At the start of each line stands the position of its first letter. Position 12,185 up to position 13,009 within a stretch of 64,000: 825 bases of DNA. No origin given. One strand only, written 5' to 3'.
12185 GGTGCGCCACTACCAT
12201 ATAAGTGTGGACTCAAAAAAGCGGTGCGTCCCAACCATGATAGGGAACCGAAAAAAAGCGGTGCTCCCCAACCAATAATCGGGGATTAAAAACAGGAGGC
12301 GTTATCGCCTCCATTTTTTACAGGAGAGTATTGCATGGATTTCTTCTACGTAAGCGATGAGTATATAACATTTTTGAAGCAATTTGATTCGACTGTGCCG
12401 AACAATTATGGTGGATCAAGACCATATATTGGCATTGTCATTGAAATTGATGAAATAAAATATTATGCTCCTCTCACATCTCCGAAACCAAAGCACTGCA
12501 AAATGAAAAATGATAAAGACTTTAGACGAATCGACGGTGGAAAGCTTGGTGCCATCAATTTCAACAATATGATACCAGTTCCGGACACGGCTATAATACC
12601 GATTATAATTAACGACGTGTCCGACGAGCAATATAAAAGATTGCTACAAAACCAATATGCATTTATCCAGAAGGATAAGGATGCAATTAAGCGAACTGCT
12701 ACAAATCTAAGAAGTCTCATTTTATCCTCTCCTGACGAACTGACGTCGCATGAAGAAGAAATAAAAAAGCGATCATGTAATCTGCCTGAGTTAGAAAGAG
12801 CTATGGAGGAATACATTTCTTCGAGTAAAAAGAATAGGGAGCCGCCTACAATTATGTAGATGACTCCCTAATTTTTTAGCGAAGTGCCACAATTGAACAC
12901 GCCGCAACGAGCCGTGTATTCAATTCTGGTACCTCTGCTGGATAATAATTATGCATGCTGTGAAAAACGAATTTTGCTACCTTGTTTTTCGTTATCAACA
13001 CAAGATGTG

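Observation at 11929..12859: Complete type III toxin-antitoxin (ToxIN/AbiQ-like) locus appended to the lysis cassette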

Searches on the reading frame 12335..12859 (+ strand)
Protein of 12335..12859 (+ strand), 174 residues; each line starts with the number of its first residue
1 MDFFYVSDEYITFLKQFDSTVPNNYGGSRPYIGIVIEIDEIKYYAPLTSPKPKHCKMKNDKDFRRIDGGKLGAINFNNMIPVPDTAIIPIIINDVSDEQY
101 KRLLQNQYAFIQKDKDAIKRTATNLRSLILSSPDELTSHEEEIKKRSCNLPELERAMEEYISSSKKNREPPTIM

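Call 4: search_protein_families(library=pfam, proteins=[window:12335-12859:+], max_evalue=0.01)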
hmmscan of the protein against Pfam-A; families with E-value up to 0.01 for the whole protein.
window:12335-12859:+ (174 aa): 1 family
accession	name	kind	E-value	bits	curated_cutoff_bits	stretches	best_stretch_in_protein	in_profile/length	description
PF13958.12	ToxN_toxin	-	1.6e-48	165.3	25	1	1-160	1-159/159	Toxin ToxN, type III toxin-antitoxin system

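Call 5: search_protein_families(library=padloc, proteins=[window:12335-12859:+], max_evalue=0.01)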
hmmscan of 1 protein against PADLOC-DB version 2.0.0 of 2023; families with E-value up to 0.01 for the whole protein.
window:12335-12859:+ (174 aa): 1 family
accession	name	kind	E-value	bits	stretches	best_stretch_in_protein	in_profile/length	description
PDLC02352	AbiQ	-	7.2e-45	151.1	1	1-161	1-158/160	AbiQ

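Call 9: search_solved_structures(query=window:12335-12859:+, max_evalue=1, show_alignments=3)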
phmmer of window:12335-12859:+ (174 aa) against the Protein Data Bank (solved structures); distinct sequences matched with E-value up to 1: 5.
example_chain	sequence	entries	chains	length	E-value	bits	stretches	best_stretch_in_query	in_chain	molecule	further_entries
7d8o_A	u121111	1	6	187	6.1e-21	78.5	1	3-132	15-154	Type III toxin-antitoxin system ToxN/AbiQ family toxin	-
2xd0_A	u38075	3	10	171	3e-20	76.3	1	1-134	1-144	TOXN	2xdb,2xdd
4ato_A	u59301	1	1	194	1.3e-18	70.9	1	3-164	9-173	TOXN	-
4glk_A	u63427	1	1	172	8.6e-12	48.7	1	2-119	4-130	AbiQ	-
7mcd_A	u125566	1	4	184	0.74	13.2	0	102-147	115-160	AI-designed TIM-barrel F15C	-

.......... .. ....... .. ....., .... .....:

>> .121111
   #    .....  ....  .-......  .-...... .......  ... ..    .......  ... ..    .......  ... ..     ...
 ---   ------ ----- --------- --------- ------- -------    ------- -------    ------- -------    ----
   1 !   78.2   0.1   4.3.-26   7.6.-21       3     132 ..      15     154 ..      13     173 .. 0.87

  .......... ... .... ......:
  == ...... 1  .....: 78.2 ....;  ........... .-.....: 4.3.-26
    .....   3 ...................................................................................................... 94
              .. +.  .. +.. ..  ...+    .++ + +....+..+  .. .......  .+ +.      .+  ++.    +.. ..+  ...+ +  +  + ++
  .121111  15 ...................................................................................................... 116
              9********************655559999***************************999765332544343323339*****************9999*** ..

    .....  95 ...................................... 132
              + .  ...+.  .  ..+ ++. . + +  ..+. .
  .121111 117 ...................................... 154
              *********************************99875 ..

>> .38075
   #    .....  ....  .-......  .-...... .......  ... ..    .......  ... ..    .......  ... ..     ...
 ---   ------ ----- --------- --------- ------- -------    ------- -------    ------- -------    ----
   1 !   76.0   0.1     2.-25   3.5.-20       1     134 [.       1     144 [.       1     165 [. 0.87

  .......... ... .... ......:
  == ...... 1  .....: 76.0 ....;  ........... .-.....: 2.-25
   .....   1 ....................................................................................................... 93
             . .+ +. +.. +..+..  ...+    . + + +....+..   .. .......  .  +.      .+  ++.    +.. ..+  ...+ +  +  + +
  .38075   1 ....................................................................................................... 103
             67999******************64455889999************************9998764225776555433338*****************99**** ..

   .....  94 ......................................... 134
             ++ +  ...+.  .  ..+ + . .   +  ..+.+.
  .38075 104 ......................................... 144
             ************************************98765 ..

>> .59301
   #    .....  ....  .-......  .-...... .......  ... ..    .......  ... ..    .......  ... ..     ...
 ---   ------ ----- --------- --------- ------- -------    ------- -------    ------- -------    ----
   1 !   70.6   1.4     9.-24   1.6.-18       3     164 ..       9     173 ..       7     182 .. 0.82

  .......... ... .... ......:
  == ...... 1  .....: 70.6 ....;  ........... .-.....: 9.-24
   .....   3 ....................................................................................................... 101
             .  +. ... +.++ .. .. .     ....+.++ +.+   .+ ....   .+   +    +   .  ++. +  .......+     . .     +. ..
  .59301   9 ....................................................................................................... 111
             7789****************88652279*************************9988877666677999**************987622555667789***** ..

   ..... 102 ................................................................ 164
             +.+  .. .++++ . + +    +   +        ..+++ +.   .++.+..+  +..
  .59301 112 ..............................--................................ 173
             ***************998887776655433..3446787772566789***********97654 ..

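Call 12: find_homologous_proteins(query=window:12335-12859:+)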
Query window:12335-12859:+ (174 aa): 300 proteins with E <= 0.001 among 362 candidates; the best 120 are listed.
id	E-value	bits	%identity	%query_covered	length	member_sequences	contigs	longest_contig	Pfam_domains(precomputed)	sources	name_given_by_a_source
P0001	5.4e-111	386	100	100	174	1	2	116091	PF13958.13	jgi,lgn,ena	-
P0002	1.7e-66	241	64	95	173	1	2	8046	PF13958.13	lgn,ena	-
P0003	6.9e-57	210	61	92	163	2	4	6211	PF13958.13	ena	-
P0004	7.1e-57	210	59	92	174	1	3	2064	PF13958.13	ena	-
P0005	1.5e-55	206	58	93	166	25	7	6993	PF13958.13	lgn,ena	-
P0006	2.4e-55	205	60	94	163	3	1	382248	PF13958.13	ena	-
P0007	2.9e-55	205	57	92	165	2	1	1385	PF13958.13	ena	-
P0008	6.2e-55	204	57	95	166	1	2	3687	PF13958.13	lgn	-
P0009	6.7e-55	204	61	92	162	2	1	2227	PF13958.13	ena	-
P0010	7.7e-55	203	57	95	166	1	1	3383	PF13958.13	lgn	-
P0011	1.4e-54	203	59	92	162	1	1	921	PF13958.13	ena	-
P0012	1.5e-54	203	59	92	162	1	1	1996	PF13958.13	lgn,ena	-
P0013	4.1e-54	201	58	89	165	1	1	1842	PF13958.13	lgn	-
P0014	9.5e-54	200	57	92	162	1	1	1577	PF13958.13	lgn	-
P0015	9.9e-54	200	58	92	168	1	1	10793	PF13958.13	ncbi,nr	ncbi:MAG: type III toxin-antitoxin system ToxN/AbiQ family toxin [Clostridiales bacterium]|nr:type I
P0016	2.4e-53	199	57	92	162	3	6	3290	PF13958.13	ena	-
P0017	3.1e-53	198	58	89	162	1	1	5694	PF13958.13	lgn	-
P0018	3.6e-53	198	57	93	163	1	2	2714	PF13958.13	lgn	-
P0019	4.8e-53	198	73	69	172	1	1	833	PF13958.13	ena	-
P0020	6.0e-53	197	55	97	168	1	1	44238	PF13958.13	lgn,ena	-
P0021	1.6e-52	196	56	92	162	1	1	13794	PF13958.13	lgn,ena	-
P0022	6.8e-52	194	58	92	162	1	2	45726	PF13958.13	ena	-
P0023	8.9e-52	194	56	92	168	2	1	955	PF13958.13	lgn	-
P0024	1.0e-51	193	57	92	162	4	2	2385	PF13958.13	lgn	-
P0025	1.2e-51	193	59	86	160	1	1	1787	PF13958.13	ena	-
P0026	1.6e-51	193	56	92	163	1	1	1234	PF13958.13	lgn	-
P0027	1.6e-51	193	58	92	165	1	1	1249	PF13958.13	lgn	-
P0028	2.0e-51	192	54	97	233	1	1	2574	PF13958.13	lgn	-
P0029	3.6e-51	192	56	92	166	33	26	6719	PF13958.13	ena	-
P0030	3.6e-51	192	54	92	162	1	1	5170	PF13958.13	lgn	-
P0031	8.3e-51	190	55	92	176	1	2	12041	PF13958.13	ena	-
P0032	8.4e-51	190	54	95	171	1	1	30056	PF13958.13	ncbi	-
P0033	1.5e-50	190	55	95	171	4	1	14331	PF13958.13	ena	-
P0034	1.9e-50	189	56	92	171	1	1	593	PF13958.13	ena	-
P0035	1.9e-50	189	54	93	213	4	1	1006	PF13958.13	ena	-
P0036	5.3e-50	188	55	92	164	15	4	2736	PF13958.13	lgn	-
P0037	5.5e-50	188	56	92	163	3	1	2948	PF13958.13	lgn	-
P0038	5.5e-50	188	58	92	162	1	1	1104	PF13958.13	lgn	-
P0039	6.3e-50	188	57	89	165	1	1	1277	PF13958.13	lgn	-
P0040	6.5e-50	187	55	92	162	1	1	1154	PF13958.13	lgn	-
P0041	6.6e-50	187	54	92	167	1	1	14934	PF13958.13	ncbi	-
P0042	6.9e-50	187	56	92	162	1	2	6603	PF13958.13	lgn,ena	-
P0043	1.1e-49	187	56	92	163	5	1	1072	PF13958.13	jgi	jgi:protein AbiQ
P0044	1.2e-49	187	56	92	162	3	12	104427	PF13958.13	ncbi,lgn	-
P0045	1.4e-49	186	54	93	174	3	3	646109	PF13958.13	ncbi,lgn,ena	-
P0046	1.5e-49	186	55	92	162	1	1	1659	PF13958.13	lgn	-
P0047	1.7e-49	186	54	92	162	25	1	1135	PF13958.13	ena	-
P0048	1.8e-49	186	53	95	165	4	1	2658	PF13958.13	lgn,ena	-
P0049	2.4e-49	186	53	94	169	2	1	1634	PF13958.13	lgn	-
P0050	2.6e-49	186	55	94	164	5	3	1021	PF13958.13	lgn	-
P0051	3.1e-49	185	53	93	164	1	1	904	PF13958.13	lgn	-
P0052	3.2e-49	185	54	92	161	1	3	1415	PF13958.13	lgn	-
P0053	4.6e-49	185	57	94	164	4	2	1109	PF13958.13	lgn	-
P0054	4.6e-49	185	57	89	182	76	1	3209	PF13958.13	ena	-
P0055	8.1e-49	184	58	89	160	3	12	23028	PF13958.13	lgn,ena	-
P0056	1.1e-48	183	56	92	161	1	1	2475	PF13958.13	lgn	-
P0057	1.8e-48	183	55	92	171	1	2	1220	PF13958.13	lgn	-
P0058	1.8e-48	183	57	88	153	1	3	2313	PF13958.13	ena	-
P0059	3.3e-48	182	56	92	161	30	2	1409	PF13958.13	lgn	-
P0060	3.5e-48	182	53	92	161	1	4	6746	PF13958.13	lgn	-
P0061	1.2e-47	180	53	92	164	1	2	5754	PF13958.13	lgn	-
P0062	1.9e-47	179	53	92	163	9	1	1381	PF13958.13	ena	-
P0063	1.9e-47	179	54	93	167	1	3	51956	PF13958.13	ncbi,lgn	-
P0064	2.8e-47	179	51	99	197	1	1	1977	PF13958.13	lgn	-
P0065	3.4e-47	179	53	92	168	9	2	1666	PF13958.13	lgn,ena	-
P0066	9.3e-47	177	54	92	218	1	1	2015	PF13958.13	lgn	-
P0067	9.5e-47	177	56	89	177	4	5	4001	PF13958.13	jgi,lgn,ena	-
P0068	9.9e-47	177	53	92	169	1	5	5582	PF13958.13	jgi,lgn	jgi:protein AbiQ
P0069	1.1e-46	177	52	92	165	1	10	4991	PF13958.13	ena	-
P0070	1.1e-46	177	53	92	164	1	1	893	PF13958.13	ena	-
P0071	4.2e-46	175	53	92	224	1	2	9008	PF13958.13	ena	-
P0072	9.8e-46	174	51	92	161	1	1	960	PF13958.13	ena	-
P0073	1.0e-45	174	52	92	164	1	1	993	PF13958.13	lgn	-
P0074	3.2e-45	172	50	92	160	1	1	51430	PF13958.13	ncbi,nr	ncbi:type III toxin-antitoxin system ToxN/AbiQ family toxin [Aerococcaceae bacterium NML160702]|nr:t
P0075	3.7e-45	172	51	92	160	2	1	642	PF13958.13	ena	-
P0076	1.3e-44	170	49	92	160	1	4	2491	PF13958.13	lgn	-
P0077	1.3e-44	170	54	92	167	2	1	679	PF13958.13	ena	-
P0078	1.6e-44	170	58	79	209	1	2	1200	PF13958.13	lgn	-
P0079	1.7e-44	170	54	89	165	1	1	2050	PF13958.13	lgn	-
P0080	3.4e-44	169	51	92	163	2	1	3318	PF13958.13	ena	-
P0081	4.8e-44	168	54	92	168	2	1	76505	PF13958.13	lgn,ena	-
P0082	7.2e-44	168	58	79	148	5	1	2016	PF13958.13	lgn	-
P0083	9.1e-44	167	54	92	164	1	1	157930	PF13958.13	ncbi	-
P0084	4.6e-43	165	53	92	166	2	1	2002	PF13958.13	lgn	-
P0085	9.8e-43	164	49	92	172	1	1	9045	PF13958.13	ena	-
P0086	1.1e-42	164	60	75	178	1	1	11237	PF13958.13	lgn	-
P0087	3.1e-41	159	49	92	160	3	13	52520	PF13958.13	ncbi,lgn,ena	-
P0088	3.5e-41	159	49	92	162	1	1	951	PF13958.13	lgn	-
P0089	4.6e-41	159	50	92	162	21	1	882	PF13958.13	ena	-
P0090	9.2e-41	158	49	92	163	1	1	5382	PF13958.13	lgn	-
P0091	2.5e-40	156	46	92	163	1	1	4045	PF13958.13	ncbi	ncbi:MAG: type III toxin-antitoxin system ToxN/AbiQ family toxin [Candidatus Ornithomonoglobus sp.]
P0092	2.4e-39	153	57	78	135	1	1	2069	PF13958.13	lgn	-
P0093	3.9e-39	152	45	91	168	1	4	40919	PF13958.13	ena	-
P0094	1.1e-38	151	58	73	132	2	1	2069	PF13958.13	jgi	jgi:protein AbiQ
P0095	7.9e-38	148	50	84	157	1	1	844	PF13958.13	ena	-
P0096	1.5e-37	147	47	92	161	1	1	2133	PF13958.13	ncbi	-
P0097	1.1e-35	141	56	68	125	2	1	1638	PF13958.13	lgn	-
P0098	3.3e-35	140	47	92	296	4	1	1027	PF13958.13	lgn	-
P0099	4.3e-35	139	48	90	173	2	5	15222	PF13958.13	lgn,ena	-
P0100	1.5e-34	138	52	86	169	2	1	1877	PF13958.13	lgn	-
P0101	1.9e-34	137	48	90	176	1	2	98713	PF13958.13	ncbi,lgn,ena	-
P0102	5.0e-34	136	52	76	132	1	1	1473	PF13958.13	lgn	-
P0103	1.3e-33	134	47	90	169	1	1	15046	PF13958.13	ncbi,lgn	-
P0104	1.8e-33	134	45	95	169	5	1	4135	PF13958.13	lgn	-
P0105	3.0e-33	133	65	53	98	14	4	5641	PF13958.13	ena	-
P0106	4.2e-33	133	54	72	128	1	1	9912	PF13958.13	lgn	-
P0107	8.8e-33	132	45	89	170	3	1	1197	PF13958.13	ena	-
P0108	1.3e-32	131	54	72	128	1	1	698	PF13958.13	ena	-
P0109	2.5e-32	130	43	94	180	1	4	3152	PF13958.13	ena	-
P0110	7.9e-32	129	46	89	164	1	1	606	PF13958.13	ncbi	-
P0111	8.3e-32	129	43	94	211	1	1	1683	PF13958.13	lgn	-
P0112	1.3e-31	128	45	90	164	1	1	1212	PF13958.13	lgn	-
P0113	1.9e-31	127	45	93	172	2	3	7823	PF13958.13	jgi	-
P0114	2.7e-31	127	46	90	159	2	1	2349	PF13958.13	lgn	-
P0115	3.0e-31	127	42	97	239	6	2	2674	PF13958.13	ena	-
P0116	3.7e-31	126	45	89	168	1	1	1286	PF13958.13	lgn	-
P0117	3.9e-31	126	42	95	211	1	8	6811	PF13958.13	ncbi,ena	-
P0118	4.4e-31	126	46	93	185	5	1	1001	PF13958.13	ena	-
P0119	5.1e-31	126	43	92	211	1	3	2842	PF13958.13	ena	-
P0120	5.3e-31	126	43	93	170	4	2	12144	PF13958.13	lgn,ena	-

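Call 13: find_related_loci(query=window:12335-12859:+, collection=viral_contigs, flank=3000)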
Query window:12335-12859:+ (174 aa) in viral_contigs; peptide patterns used: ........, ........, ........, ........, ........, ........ (x = any residue, [..] = any of these).
10 stretches matched a pattern; 2 encode a relative of the query (tblastn E <= 1e-3); 2 distinct loci.
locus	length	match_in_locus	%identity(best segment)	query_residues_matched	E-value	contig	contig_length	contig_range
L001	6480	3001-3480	49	1-160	1e-51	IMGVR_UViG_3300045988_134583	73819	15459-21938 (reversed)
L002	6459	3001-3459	38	1-160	3e-31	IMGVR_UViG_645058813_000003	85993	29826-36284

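Call 15: find_encoding_contigs(protein=P0001, flank=3000, max_places=4)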
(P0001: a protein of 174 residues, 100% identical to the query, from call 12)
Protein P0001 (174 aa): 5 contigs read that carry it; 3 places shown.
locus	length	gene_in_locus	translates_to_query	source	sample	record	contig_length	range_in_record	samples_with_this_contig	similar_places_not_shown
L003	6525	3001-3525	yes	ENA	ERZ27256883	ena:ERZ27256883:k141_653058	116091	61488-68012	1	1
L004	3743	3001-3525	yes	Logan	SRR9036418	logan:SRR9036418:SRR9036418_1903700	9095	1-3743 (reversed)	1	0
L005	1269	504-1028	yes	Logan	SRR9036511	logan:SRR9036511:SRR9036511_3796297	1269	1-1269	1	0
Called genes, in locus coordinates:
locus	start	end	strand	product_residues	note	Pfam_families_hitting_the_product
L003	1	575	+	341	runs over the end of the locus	PF01471:PG_binding_1, PF08239:SH3_3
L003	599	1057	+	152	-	-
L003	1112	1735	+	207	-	-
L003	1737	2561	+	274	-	PF01183:Glyco_hydro_25, PF08239:SH3_3 (weak)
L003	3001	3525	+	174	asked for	PF13958:ToxN_toxin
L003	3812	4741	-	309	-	PF00589:Phage_integrase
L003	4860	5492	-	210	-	-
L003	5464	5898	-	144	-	-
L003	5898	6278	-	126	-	-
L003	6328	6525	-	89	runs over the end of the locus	-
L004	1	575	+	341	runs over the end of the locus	PF01471:PG_binding_1, PF08239:SH3_3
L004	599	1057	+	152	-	-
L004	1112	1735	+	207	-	-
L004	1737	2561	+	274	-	PF01183:Glyco_hydro_25, PF08239:SH3_3 (weak)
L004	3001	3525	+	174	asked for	PF13958:ToxN_toxin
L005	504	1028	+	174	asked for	PF13958:ToxN_toxin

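Call 16: find_related_loci(query=A1, collection=genome_contigs, flank=2500)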
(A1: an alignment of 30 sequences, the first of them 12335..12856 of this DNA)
Query A1 (174 aa) in genome_contigs; peptide patterns used: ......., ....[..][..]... (x = any residue, [..] = any of these).
600 stretches matched a pattern (row limit reached: there are more); 280 encode a relative of the query (tblastn E <= 1e-3); the best 80 are kept; 80 distinct loci.
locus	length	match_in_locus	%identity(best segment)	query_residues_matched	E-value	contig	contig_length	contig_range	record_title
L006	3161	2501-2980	57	1-160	1e-60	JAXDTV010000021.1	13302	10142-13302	MAG: Eubacterium sp. isolate SUG2711 k141_1386366, whole genome shotgun sequence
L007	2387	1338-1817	57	1-160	1e-60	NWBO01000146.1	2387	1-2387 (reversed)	MAG: Bacteroidales bacterium Phil12 707_L1_merged_contig_67724, whole genome shotgun sequence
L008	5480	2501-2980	58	1-160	1e-59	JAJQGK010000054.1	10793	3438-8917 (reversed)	MAG: Clostridiales bacterium isolate U.11_5 NODE_777_length_10793_cov_10.334327, whole genome shotgun sequence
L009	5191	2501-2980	56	1-160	3e-59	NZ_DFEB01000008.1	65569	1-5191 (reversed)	MAG: Treponema sp. UBA3813 UBA3813_contig_18428, whole genome shotgun sequence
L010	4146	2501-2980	56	1-160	1e-57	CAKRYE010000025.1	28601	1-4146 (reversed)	MAG: uncultured Blautia sp. isolate REFINED_METABAT215_TOP10_CONTIGS_1500_ASSEMBLY_K77_MERGED__Hadza_PheChl_Fiber-Hadza-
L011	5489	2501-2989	55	1-163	4e-57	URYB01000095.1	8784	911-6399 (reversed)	uncultured Lachnobacterium sp. isolate UMGS1467 genome assembly, contig: NODE_1613_length_8784_cov_3.298431, whole genom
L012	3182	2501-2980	54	1-160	6e-57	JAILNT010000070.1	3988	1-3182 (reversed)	MAG: Treponema sp. isolate RUI287 k141_16106397_flag=0_multi=24.9376_len=3988, whole genome shotgun sequence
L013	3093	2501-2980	54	1-160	1e-56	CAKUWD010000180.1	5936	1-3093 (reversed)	MAG: uncultured Treponema sp. isolate REFINED_METABAT215_TOP10_CONTIGS_1500_ASSEMBLY_K77_MERGED__Hadza_MoBio_hadza-I-L_B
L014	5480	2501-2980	54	1-160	4e-56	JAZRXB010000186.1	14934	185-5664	MAG: Eubacteriales bacterium isolate T1900044951_TA20190004.MAGScoT_cleanbin_000028 SGB_3664_k141_2026122, whole genome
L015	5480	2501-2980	56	1-160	6e-56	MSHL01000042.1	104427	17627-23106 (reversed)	MAG: Ruminococcus sp. Zagget11 zag_T1_merged_singles_contig_4762, whole genome shotgun sequence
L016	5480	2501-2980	55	1-160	1e-55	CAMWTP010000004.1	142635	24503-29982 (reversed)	MAG TPA_asm: uncultured Lachnospiraceae bacterium isolate SRR14411321_bin.4_metawrap_v1.3_MAG genome assembly, contig: N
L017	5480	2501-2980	54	1-160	1e-55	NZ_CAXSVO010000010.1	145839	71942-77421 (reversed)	Ruminococcus sp. 5_1_39BFAA isolate CC00328 CC00328_10_NODE_10_length_145839_cov_118.712895, whole genome shotgun sequen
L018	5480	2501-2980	54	1-160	2e-55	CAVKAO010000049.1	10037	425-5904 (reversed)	Oscillospiraceae bacterium isolate G02631-L1_cleanbin_000018 genome assembly, contig: Spades_G02631-L1_contig_2607, whol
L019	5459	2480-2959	54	1-160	2e-55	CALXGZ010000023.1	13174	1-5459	MAG: uncultured Faecalibacterium sp. isolate E19__bin70 genome assembly, contig: E19__k127_698249, whole genome shotgun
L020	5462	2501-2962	57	1-154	2e-55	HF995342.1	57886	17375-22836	Firmicutes bacterium CAG:646 genomic scaffold, scf28, whole genome shotgun sequence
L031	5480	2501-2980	51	1-160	2e-53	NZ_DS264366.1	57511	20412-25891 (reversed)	[Ruminococcus] torques ATCC 27756 Scfld0223, whole genome shotgun sequence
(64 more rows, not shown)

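Call 17: find_related_loci(query=A1, collection=viral_contigs, flank=2500)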
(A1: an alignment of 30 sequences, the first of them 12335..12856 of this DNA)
Query A1 (174 aa) in viral_contigs; peptide patterns used: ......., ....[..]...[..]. (x = any residue, [..] = any of these).
129 stretches matched a pattern; 11 encode a relative of the query (tblastn E <= 1e-3); 11 distinct loci.
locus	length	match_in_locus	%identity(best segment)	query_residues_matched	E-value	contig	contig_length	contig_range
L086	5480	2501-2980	49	1-160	6e-51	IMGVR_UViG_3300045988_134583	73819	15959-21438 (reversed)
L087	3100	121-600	48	1-160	1e-49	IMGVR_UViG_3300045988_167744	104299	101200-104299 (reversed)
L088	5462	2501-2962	49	1-154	3e-47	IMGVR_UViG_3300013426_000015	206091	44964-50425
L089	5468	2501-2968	43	6-161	6e-38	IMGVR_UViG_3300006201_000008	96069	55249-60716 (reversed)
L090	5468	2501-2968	43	6-161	6e-38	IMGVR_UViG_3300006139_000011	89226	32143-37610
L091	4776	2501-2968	43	6-161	5e-38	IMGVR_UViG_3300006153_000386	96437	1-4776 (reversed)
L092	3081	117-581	37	1-160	2e-31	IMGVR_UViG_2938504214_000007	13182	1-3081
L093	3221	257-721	37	1-160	2e-31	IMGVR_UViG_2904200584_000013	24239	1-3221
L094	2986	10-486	40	1-160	1e-29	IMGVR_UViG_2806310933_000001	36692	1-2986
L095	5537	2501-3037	36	1-172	1e-28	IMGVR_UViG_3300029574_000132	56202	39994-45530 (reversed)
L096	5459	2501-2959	38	1-160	1e-30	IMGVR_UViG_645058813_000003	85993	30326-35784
